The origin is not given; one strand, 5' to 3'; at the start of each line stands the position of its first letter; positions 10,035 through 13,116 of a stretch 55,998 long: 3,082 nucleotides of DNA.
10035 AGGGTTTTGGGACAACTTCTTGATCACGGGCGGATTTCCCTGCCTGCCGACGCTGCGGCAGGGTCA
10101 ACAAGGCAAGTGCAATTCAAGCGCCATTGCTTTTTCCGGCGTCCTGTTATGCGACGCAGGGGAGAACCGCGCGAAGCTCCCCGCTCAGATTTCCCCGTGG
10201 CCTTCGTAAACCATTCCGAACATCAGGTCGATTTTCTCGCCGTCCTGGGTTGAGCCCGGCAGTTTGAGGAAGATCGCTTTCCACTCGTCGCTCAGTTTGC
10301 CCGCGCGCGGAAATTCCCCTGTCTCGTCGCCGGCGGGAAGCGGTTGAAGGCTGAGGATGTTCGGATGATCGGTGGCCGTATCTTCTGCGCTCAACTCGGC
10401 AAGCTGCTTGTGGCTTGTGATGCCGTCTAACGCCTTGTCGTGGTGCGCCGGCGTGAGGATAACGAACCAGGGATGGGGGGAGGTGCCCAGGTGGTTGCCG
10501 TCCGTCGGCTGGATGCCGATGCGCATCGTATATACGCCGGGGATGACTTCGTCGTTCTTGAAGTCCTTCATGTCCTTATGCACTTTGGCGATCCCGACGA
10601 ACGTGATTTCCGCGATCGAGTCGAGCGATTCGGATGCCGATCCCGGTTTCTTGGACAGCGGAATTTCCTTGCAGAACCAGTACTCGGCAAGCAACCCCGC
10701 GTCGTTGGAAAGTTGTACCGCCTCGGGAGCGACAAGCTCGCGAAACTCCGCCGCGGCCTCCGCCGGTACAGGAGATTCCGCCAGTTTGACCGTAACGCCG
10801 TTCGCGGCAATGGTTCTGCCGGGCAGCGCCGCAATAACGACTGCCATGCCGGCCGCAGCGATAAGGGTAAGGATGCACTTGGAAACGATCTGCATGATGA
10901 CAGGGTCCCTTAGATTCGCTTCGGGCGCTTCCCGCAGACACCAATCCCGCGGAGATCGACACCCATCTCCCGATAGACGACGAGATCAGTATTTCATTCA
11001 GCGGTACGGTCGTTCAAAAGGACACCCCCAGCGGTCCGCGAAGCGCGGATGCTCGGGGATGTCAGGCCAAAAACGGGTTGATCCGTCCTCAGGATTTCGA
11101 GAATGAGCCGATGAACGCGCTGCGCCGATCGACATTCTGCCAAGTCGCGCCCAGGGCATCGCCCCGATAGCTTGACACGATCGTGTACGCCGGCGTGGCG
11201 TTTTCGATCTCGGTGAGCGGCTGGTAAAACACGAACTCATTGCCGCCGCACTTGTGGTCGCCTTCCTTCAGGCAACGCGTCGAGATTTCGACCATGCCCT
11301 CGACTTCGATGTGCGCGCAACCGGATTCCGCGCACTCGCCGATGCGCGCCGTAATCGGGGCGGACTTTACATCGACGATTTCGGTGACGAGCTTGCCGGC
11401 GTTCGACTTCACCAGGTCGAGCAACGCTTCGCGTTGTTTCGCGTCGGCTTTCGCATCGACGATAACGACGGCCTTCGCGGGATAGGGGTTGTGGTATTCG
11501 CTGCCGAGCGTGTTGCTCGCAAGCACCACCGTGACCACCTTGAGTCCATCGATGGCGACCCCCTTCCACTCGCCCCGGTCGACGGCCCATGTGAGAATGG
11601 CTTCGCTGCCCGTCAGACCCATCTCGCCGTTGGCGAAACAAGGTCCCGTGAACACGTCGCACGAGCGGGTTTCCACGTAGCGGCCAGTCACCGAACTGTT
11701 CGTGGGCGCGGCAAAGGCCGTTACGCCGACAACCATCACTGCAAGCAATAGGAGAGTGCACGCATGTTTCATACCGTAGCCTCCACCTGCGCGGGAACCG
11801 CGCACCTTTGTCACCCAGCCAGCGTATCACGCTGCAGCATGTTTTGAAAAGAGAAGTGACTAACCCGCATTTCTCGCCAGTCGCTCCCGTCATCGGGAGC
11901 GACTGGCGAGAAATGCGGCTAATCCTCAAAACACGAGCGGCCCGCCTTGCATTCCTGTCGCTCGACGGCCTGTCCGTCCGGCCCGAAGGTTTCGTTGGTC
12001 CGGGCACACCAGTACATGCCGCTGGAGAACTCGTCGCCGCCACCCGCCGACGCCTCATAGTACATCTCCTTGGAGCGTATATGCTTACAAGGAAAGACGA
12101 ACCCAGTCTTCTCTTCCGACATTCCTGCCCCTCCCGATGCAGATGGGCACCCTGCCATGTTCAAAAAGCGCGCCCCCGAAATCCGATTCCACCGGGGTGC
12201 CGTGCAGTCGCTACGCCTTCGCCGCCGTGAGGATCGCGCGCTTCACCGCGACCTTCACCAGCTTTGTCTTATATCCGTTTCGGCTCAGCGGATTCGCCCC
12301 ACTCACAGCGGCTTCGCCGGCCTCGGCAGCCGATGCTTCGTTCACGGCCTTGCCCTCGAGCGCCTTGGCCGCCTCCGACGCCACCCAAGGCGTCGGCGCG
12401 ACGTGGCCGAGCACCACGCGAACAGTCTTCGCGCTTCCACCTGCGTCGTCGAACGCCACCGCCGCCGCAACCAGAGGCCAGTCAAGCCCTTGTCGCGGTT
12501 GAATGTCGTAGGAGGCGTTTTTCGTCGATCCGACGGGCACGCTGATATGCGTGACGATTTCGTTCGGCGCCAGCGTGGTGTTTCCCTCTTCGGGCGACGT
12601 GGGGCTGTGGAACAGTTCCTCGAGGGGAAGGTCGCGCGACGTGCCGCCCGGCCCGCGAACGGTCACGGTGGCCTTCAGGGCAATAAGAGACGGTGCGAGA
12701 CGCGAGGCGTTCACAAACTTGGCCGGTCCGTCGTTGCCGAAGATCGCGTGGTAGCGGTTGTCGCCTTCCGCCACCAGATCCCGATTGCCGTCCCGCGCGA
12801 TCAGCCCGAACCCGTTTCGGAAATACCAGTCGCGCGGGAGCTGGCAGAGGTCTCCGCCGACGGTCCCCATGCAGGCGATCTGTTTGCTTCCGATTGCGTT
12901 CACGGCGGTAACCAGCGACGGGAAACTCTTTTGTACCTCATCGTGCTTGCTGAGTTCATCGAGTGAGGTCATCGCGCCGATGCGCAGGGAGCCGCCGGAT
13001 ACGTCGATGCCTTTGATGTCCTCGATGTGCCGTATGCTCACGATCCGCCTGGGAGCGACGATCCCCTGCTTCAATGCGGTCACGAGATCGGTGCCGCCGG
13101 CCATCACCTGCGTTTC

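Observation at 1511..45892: Dense, unannotated family of ~192-nt TIR-bearing structured repeats (MITE-like) filling intergenic gaps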

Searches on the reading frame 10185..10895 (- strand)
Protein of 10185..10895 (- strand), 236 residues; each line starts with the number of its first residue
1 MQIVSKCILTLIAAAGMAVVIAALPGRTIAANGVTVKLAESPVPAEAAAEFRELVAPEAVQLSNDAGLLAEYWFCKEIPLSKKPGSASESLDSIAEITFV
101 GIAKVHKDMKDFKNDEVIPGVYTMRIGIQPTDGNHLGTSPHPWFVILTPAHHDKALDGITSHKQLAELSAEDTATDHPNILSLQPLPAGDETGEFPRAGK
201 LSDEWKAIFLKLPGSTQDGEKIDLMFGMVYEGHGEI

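Call 13: search_protein_families(library=pfam, proteins=[window:10185-10895:-])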
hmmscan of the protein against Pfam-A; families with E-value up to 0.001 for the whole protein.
window:10185-10895:- (236 aa): 0 families

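Call 99: find_encoding_contigs(protein=window:10185-10895:-, flank=10000, max_places=10)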
Protein window:10185-10895:- (236 aa): 2 contigs read that carry it; 1 place shown.
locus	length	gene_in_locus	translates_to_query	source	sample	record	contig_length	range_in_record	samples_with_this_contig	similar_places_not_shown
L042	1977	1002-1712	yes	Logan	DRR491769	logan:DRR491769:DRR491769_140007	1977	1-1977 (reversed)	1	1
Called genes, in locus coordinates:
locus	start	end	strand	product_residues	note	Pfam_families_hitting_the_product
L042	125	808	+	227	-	PF07040:DUF1326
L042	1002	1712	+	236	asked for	-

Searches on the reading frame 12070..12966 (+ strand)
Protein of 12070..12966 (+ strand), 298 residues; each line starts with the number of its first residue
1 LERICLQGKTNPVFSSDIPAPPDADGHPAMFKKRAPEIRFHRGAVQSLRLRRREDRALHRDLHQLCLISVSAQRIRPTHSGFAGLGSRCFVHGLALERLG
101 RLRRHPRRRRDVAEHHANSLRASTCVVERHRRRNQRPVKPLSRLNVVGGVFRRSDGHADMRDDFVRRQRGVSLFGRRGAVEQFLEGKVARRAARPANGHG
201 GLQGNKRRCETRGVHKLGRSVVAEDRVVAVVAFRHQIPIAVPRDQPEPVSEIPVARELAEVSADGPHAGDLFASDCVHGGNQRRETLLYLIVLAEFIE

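Call 40: search_protein_families(library=pfam, proteins=[window:12070-12966:+], max_evalue=0.001)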
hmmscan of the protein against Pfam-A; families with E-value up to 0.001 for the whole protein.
window:12070-12966:+ (298 aa): 0 families
